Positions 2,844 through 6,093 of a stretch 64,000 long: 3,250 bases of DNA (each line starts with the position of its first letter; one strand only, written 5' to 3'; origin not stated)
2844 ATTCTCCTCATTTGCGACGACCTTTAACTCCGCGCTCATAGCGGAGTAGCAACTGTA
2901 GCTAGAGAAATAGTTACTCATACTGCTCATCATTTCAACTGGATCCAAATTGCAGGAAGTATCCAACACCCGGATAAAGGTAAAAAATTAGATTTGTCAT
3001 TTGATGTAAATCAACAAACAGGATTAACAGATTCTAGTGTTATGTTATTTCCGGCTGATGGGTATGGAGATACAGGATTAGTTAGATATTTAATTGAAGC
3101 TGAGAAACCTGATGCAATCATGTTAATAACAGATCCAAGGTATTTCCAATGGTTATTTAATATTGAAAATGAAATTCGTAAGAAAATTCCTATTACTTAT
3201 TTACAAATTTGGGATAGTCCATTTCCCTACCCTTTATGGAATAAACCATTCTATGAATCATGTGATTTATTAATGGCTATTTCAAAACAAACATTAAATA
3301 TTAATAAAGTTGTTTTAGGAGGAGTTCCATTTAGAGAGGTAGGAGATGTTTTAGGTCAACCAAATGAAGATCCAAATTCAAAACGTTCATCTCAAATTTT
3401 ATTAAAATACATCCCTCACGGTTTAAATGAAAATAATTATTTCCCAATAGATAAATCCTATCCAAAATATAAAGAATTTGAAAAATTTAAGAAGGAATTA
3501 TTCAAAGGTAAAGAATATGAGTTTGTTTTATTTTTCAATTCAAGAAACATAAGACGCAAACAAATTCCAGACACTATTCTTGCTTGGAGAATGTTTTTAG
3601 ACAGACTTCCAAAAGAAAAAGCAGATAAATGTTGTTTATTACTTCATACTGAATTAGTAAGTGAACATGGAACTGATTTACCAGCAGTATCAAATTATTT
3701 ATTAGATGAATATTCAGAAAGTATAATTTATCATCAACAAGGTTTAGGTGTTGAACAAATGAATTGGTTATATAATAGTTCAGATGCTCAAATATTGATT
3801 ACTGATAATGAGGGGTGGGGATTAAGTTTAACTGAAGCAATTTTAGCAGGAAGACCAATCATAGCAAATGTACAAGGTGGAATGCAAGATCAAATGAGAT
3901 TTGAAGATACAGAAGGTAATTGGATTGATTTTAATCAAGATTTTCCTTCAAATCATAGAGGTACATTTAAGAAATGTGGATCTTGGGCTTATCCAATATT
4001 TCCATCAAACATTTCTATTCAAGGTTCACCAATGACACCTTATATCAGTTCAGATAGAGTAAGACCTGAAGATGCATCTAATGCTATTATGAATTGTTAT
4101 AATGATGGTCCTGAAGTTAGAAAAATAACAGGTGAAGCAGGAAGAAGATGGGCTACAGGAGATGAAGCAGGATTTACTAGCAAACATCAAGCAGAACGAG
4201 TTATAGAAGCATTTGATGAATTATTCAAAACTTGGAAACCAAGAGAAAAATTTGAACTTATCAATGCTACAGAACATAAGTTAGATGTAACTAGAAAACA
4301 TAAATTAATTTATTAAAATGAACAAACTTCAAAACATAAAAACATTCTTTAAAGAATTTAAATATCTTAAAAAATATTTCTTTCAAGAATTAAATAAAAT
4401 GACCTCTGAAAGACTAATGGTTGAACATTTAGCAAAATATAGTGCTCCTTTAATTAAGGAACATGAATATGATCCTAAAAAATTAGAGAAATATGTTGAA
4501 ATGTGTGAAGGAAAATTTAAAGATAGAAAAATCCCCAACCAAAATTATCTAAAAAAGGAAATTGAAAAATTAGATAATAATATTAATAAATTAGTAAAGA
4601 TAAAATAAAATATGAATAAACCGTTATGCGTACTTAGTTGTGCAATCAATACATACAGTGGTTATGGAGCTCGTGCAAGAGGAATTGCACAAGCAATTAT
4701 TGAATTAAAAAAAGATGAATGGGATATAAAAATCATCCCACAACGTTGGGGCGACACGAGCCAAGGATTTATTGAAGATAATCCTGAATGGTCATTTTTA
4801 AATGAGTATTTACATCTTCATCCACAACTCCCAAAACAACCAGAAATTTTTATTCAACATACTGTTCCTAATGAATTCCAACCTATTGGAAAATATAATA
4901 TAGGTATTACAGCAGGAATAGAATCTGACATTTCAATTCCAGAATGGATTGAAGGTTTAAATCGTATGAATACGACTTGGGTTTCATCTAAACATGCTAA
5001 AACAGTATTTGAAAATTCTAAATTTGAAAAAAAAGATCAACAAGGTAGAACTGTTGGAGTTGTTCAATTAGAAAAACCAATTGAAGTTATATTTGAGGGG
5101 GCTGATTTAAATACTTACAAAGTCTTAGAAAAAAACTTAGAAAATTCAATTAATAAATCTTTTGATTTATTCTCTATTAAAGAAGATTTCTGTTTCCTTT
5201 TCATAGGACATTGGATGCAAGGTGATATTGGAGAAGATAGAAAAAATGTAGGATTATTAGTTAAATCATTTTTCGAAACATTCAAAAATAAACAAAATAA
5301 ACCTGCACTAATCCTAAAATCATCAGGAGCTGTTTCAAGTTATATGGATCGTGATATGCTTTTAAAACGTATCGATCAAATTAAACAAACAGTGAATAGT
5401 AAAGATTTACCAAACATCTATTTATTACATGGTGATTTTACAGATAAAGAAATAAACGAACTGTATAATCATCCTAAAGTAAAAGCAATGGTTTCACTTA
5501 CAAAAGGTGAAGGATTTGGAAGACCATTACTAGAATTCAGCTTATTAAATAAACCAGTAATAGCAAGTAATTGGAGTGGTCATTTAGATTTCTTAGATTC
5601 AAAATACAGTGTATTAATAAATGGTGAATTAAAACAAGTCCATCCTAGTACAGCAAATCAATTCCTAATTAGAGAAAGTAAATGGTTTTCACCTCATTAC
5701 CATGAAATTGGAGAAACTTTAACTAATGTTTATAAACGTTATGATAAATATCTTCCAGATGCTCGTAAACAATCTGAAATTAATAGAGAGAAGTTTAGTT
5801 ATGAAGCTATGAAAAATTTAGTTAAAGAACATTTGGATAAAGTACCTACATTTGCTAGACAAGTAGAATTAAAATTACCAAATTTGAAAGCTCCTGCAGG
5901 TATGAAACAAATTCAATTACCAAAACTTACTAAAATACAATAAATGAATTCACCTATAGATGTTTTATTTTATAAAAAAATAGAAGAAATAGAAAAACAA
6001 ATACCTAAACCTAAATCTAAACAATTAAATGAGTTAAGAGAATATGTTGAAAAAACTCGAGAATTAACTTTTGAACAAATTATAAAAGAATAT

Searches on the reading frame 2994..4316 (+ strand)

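Call 10: search_protein_families(library=phrogs, proteins=[window:2994-4316:+])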
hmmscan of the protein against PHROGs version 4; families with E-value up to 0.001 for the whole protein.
window:2994-4316:+ (440 aa): 1 family
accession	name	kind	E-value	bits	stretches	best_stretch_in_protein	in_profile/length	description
phrog_2170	-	moron, auxiliary metabolic gene and host takeover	1e-14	55.4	1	138-300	153-292/374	glycosyltransferase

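Call 12: search_protein_families(library=pfam, proteins=[window:2994-4316:+], max_evalue=0.01)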
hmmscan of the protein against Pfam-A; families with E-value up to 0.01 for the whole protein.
window:2994-4316:+ (440 aa): 2 families
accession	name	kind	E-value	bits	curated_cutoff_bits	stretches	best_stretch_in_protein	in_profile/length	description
PF00534.26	Glycos_transf_1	-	3.8e-06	27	26.4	1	253-314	83-143/172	Glycosyl transferases group 1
PF13692.12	Glyco_trans_1_4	-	0.00057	20.6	27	1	250-301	67-115/142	Glycosyl transferases group 1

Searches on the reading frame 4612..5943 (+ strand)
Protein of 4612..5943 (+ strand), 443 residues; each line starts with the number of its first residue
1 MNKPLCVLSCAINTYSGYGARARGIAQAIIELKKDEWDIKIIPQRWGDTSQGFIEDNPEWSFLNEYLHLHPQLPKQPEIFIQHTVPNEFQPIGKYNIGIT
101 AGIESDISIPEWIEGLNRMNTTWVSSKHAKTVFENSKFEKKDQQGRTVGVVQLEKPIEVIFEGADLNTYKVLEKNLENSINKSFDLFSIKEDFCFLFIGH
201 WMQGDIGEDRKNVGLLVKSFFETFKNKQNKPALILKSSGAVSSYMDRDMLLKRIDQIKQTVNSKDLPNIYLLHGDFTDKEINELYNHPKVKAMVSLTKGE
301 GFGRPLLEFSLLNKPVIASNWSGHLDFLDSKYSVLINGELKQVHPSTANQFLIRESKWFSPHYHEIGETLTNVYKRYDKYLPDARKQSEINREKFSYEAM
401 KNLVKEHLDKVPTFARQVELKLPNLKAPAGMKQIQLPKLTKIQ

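Call 10: search_protein_families(library=phrogs, proteins=[window:4612-5943:+])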
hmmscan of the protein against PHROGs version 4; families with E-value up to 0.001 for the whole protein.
window:4612-5943:+ (443 aa): 1 family
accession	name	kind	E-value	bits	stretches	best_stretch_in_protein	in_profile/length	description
phrog_2170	-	moron, auxiliary metabolic gene and host takeover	5.7e-18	66.1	1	87-411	98-372/374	glycosyltransferase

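Call 12: search_protein_families(library=pfam, proteins=[window:4612-5943:+], max_evalue=0.01)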
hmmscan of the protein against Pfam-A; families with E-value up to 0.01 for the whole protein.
window:4612-5943:+ (443 aa): 2 families
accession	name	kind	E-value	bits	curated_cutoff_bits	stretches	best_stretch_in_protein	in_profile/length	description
PF00534.26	Glycos_transf_1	-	5.7e-06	26.4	26.4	1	255-332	60-135/172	Glycosyl transferases group 1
PF13692.12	Glyco_trans_1_4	-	0.00011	22.9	27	1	206-329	10-116/142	Glycosyl transferases group 1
